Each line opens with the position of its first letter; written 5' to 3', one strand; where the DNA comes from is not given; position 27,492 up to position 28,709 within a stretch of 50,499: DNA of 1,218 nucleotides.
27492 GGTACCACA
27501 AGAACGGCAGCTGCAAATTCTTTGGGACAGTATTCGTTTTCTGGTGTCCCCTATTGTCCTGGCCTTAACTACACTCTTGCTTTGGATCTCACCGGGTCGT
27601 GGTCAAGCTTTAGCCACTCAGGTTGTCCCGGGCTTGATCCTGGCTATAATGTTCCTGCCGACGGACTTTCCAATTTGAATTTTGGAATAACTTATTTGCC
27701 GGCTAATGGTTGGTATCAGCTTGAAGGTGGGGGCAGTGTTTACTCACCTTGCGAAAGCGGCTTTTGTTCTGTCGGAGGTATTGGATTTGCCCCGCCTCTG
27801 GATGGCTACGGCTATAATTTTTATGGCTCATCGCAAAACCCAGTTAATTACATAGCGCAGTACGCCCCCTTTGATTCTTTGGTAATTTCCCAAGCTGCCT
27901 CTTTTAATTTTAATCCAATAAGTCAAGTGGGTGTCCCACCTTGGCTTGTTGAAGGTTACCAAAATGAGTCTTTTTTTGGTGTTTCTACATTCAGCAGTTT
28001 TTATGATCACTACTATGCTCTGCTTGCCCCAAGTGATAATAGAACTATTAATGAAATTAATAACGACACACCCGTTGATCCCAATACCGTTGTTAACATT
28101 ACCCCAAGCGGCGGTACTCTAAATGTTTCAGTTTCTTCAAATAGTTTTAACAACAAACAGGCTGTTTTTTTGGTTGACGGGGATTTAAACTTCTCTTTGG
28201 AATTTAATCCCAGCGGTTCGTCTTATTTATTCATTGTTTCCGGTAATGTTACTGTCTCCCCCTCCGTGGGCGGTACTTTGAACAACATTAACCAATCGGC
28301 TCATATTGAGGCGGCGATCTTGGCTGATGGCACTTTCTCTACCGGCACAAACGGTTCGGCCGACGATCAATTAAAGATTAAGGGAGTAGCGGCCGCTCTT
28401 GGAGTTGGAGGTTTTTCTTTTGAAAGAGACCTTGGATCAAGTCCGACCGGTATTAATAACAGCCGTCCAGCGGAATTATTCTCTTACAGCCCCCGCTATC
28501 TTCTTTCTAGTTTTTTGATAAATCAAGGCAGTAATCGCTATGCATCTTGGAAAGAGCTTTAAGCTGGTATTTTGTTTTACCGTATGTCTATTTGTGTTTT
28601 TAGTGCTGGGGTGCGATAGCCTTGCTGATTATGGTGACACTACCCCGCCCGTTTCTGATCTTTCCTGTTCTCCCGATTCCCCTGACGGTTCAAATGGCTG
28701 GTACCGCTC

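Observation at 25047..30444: Two tandem giant secreted proteins in the pilus operon share a private C-terminal module (candidate novel pilus tip/adhesin pair)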

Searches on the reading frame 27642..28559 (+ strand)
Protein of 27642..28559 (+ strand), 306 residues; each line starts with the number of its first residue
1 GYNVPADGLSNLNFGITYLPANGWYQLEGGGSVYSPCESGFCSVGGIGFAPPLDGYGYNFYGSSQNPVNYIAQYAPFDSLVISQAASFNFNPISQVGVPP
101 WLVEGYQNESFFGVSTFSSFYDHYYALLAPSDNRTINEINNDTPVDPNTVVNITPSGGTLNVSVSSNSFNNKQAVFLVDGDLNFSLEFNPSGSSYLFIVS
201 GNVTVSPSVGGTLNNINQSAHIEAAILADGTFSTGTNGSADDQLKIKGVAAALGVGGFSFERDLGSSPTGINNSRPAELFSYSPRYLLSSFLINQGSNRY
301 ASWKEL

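Call 10: find_homologous_proteins(query=A1, max_evalue=0.001)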
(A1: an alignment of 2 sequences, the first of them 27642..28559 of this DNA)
Query A1 (2 sequences) (306 aa, profile of the alignment): 3 proteins with E <= 0.001 among 8000 candidates.
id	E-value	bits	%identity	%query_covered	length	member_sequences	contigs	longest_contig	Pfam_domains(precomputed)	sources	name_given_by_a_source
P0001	3.8e-6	44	33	44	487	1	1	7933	PF23981.2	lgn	-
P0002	4.1e-5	41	26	44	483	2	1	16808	-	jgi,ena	-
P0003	9.5e-5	40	28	57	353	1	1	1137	-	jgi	jgi:hypothetical protein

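Call 18: find_encoding_contigs(protein=P0002, flank=10000, max_places=3)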
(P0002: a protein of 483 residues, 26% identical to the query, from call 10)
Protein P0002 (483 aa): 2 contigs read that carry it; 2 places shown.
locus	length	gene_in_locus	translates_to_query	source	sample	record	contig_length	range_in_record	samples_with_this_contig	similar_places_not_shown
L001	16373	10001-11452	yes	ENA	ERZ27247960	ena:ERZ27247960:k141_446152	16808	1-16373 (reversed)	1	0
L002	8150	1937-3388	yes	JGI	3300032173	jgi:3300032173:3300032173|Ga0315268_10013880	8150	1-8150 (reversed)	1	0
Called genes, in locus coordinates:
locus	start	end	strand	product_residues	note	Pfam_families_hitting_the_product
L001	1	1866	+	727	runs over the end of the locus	PF00133:tRNA-synt_1, PF09334:tRNA-synt_1g, PF08264:Anticodon_1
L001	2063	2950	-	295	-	-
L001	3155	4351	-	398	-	PF09992:NAGPA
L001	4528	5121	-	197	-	PF00565:SNase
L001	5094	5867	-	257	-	PF00561:Abhydrolase_1, PF12146:Hydrolase_4 (faint), PF12697:Abhydrolase_6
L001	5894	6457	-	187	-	PF08207:EFP_N, PF01132:EFP, PF09285:Elong-fact-P_C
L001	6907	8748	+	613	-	-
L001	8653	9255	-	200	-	-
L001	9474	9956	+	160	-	-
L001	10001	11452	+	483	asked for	-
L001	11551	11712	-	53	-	-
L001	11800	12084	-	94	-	-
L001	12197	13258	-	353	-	PF00152:tRNA-synt_2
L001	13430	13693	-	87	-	PF18893:DUF5652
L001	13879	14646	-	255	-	PF00160:Pro_isomerase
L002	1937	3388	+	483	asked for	-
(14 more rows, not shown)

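Call 19: find_encoding_contigs(protein=P0001, flank=8000, max_places=3)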
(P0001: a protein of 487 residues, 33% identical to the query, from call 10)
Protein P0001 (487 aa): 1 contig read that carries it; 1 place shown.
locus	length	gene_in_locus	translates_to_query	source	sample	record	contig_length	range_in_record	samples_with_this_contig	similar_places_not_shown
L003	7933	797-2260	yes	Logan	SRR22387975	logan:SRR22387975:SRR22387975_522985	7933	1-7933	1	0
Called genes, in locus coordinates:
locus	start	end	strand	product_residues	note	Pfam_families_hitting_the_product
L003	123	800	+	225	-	-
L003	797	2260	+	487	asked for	PF23981:DUF7305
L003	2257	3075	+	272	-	-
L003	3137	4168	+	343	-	PF11104:PilM_2, PF06723:MreB_Mbl (faint), PF14450:FtsA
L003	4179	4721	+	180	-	-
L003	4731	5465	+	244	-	-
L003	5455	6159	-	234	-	PF01746:tRNA_m1G_MT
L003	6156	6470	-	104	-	PF13083:KH_KhpA-B, PF00013:KH_1 (faint)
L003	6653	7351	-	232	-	PF22935:RM44_endonuclase, PF14622:Ribonucleas_3_3, PF00636:Ribonuclease_3, PF00035:dsrm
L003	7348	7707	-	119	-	PF01029:NusB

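Call 23: search_solved_structures(query=A2, max_evalue=10)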
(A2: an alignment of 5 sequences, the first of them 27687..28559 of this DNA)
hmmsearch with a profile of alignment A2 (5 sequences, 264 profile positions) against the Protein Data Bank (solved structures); distinct sequences matched with E-value up to 10: 4.
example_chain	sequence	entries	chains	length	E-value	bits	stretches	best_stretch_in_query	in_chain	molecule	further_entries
3sq8_A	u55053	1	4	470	0.87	12.3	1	68-120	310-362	Tyrosyl-DNA phosphodiesterase 1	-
3sq5_A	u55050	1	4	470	1.5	11.5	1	68-120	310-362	Tyrosyl-DNA phosphodiesterase 1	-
3sq7_A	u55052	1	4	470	1.5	11.5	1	68-120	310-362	Tyrosyl-DNA phosphodiesterase 1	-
3sq3_A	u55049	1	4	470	1.8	11.2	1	68-120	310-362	Tyrosyl-DNA phosphodiesterase 1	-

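Call 24: search_protein_families(library=pfam, alignment_id=A2, max_evalue=1)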
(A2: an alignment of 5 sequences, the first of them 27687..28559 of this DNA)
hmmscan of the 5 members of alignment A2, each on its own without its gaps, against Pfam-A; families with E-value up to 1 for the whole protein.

A. member 1, window:27687-28559:+ (291 aa): 1 family
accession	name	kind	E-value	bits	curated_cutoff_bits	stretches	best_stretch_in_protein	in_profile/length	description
PF16532.11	Phage_tail_NK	-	0.082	13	27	1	137-223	62-146/175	Sf6-type phage tail needle knob or tip of some Caudovirales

B. families by the number of members that match (of 5 scanned): 4 families
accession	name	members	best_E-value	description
PF23981.1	DUF7305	4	2.1e-08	Domain of unknown function (DUF7305)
PF11765.13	Hyphal_reg_CWP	1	0.0014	Hyphally regulated cell wall protein N-terminal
PF16532.11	Phage_tail_NK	1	0.082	Sf6-type phage tail needle knob or tip of some Caudovirales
PF20622.4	Big_15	1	0.12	Bacterial Ig domain (Big_16)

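Call 25: search_protein_representatives(alignment_id=A2)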
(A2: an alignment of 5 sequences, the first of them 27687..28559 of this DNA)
Query: 5 sequences, 264 profile positions. Proteins with E-value up to 0.001 (for the whole library): 5147; up to 1e-10: 3395; up to 1e-30: 819. The best 150 are listed.
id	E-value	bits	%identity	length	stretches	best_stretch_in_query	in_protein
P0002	2.9e-111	387.6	-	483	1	2-264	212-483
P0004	2.2e-87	309.3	-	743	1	2-262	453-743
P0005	6.6e-85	301.2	-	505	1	2-264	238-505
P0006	9.7e-85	300.6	-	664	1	2-264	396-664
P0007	6.4e-84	297.9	-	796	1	2-264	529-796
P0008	6.2e-83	294.7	-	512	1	2-264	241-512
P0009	3.0e-82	292.5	-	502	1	2-264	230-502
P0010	3.3e-81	289.1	-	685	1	2-264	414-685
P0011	3.4e-81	289.0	-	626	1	2-264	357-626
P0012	3.7e-81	288.9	-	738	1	2-264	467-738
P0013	5.5e-81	288.3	-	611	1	2-264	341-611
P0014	1.3e-80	287.1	-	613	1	2-264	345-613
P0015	3.1e-80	285.9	-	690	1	2-264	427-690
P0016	4.7e-80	285.3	-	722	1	2-264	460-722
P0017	1.1e-79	284.1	-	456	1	2-264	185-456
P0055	2.7e-68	246.8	-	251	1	19-264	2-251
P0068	1.3e-64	234.7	-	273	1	18-264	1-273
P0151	3.1e-48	181.0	-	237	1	14-264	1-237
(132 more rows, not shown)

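Call 55: search_protein_families(library=pfam, alignment_id=A5, max_evalue=0.001)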
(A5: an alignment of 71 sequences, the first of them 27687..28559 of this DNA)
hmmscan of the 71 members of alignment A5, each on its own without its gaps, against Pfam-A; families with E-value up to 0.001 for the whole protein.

A. member 1, window:27687-28559:+ (291 aa): 0 families

B. families by the number of members that match (of 71 scanned): 3 families
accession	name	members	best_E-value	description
PF23981.1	DUF7305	30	4.3e-10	Domain of unknown function (DUF7305)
PF07495.19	Y_Y_Y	1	0.00021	Y_Y_Y domain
PF10833.13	DUF2572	1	0.00089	Protein of unknown function (DUF2572)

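Call 56: predict_structure(alignment_id=A5)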
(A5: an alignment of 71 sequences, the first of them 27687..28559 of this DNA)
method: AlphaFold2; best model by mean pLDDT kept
length: 291 residues; sequences in the alignment: 71
mean_pLDDT: 71.0   pTM: 0.73
mean pLDDT of the five models: 71.0, 68.8, 68.2, 68.0, 67.1
residues with pLDDT >= 90: 71; 70-90: 75; 50-70: 94; < 50: 51
segments of 3 or more residues with pLDDT < 50: 1-4, 25-30, 37-47, 77-94, 96-99
pLDDT, mean of each block of 10 residues (from residue 1): 59 75 51 50 46 54 53 50 47 46 83 71 64 60 78 80 93 88 95 88 89 94 82 89 87 73 91 72 53 49
secondary structure, 60 per line:
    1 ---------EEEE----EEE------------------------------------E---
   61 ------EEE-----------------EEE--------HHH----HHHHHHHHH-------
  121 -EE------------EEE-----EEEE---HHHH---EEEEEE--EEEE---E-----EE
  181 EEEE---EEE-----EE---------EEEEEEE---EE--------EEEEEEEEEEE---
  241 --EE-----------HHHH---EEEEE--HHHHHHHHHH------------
elements in order: E10-13 E18-20 E67-69 E87-89 H105-113 E136-138 E144-147 H151-154 E158-163 E166-169 E179-184 E188-190 E207-213 E227-237 H256-259 E263-267 H270-279

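Call 58: fold_search(model_id=the predicted structure, library=pdb)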
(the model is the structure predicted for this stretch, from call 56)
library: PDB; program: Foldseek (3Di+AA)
matches with E <= 10: 38; with E <= 0.001: 0
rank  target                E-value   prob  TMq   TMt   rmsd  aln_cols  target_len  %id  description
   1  5uyt_B                1.1e-01  0.85  0.22  0.16   7.8       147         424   14  Crystal structure of ice binding protein from an Antarctic bacterium Flavobacteriaceae (released 2017-10-25)
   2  9lhr_B                8.4e-01  0.18  0.29  0.35  11.3       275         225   12  Crystal structure of Ice binding protein from Candidatus Cryosericum odellii SMC5 (released 2025-09-03)
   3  6bg8_A                1.3e+00  0.14  0.25  0.30   9.6       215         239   12  Shewanella frigidimarina ice-binding protein_1 DUF3494 Domain (released 2018-03-07)
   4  9lhr_A                1.6e+00  0.04  0.18  0.21  13.1       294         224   11  Crystal structure of Ice binding protein from Candidatus Cryosericum odellii SMC5 (released 2025-09-03)
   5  3bfp                  1.8e+00  0.02  0.12  0.16  12.4       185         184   10  Crystal Structure of apo-PglD from Campylobacter jejuni (released 2008-01-22)
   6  7dc5_A                1.9e+00  0.25  0.23  0.29   6.5       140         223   13  Crystal structure of fungal antifreeze protein with intermediate activity (released 2021-10-27)
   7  5b5h                  1.9e+00  0.04  0.15  0.18   9.7       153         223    8  Hydrophobic ice-binding site confer hyperactivity on antifreeze protein from a snow mold fungus (released 2016-09-28)
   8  1vh4_B                2.3e+00  0.01  0.11  0.08  14.6       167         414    9  Crystal structure of a stabilizer of iron transporter (released 2003-12-30)
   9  4jtl_B                2.8e+00  0.01  0.09  0.10  17.2       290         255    9  Crystal structure of F139G mutant of 3-deoxy-D-manno-octulosonate 8-phosphate synthase (KDO8PS) from Neisseria meningi (released 2013-06-26)
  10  3ste_B                3.1e+00  0.01  0.09  0.10  16.8       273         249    9  Crystal structure of a mutant (Q202A) of 3-deoxy-D-manno-octulosonate 8-phosphate synthase (KDO8PS) from Neisseria men (released 2011-11-23)
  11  5awg_B                3.5e+00  0.02  0.15  0.13  12.7       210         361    8  Crystal structure of Hg-bound SufB-SufC-SufD complex from Escherichia coli (released 2015-11-11)
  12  3ivt_A                3.5e+00  0.01  0.09  0.07  12.9       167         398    6  Homocitrate Synthase Lys4 bound to 2-OG (released 2009-09-22)
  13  3qpy_D                3.7e+00  0.01  0.09  0.10  16.9       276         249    9  Crystal structure of a mutant (K57A) of 3-deoxy-D-manno-octulosonate 8-phosphate synthase (KDO8PS) from Neisseria meni (released 2011-04-13)
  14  2zu0_B                3.9e+00  0.02  0.15  0.12  13.7       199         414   10  Crystal structure of SufC-SufD complex involved in the iron-sulfur cluster biosynthesis (released 2009-03-10)
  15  3qq0_C                4.5e+00  0.01  0.09  0.10  16.7       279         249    8  Crystal structure of a deletion mutant (N59) of 3-deoxy-D-manno-octulosonate 8-phosphate synthase (KDO8PS) from Neisse (released 2011-04-13)
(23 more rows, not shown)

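Call 70: search_protein_families(library=ncbifam, proteins=[P0068, P0055, P0005, P0151], max_evalue=1)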
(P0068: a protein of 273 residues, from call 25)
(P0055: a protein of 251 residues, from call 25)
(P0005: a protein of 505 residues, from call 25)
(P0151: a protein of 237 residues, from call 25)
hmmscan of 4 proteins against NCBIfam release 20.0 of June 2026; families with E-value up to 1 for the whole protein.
P0068 (273 aa): 0 families

P0055 (251 aa): 0 families

P0005 (505 aa): 0 families

P0151 (237 aa): 0 families

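Call 80: search_dna_similar(query=P0068, collection=phages, mode=protein, max_evalue=0.001, max_rows=10)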
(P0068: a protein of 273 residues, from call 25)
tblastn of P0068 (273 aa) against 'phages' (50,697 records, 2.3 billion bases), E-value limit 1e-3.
No match.

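Call 81: search_dna_similar(query=P0068, collection=plasmids, mode=protein, max_evalue=0.001, max_rows=10)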
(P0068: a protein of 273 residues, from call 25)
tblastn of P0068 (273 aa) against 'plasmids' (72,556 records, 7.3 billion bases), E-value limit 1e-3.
No match.

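Call 89: search_protein_families(library=pfam, proteins=[P0001, P0068], max_evalue=0.01)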
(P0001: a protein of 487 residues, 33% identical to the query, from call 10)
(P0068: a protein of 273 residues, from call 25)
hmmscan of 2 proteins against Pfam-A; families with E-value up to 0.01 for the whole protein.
P0001 (487 aa): 1 family
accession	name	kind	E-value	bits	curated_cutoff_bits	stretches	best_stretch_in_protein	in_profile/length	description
PF23981.1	DUF7305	-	1.4e-09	38.5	27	1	338-412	51-127/185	Domain of unknown function (DUF7305)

P0068 (273 aa): 1 family
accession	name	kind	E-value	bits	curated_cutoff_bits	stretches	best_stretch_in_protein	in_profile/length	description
PF23981.1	DUF7305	-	1.9e-06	28.3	27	1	109-212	39-144/185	Domain of unknown function (DUF7305)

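Call 98: search_protein_families(library=pfam, proteins=[L003:2239-3072:+], max_evalue=0.1)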
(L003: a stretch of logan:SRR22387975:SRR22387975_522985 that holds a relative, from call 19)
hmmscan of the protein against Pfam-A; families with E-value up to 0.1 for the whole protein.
L003:2239-3072:+ (278 aa): 1 family
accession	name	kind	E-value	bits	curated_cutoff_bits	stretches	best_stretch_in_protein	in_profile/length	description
PF14341.11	PilX_N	-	0.0002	21.7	25.5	1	14-61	4-51/51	PilX N-terminal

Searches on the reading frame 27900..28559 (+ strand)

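Call 5: search_protein_families(library=pfam, proteins=[window:27900-28559:+], max_evalue=10)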
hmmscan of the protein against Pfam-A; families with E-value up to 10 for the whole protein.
window:27900-28559:+ (220 aa): 1 family
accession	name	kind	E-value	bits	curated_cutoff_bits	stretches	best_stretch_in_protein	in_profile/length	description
PF16532.11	Phage_tail_NK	-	0.04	14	27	1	66-152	62-146/175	Sf6-type phage tail needle knob or tip of some Caudovirales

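Call 6: search_protein_families(library=ncbifam, proteins=[window:27900-28559:+], max_evalue=10)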
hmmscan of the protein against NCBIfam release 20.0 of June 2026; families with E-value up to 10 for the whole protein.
window:27900-28559:+ (220 aa): 1 family
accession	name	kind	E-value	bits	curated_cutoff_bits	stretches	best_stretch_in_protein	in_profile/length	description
NF058559.1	FblAmlydFapE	equivalog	0.057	12.6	250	1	51-159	132-240/247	fibril amyloid subunit FapE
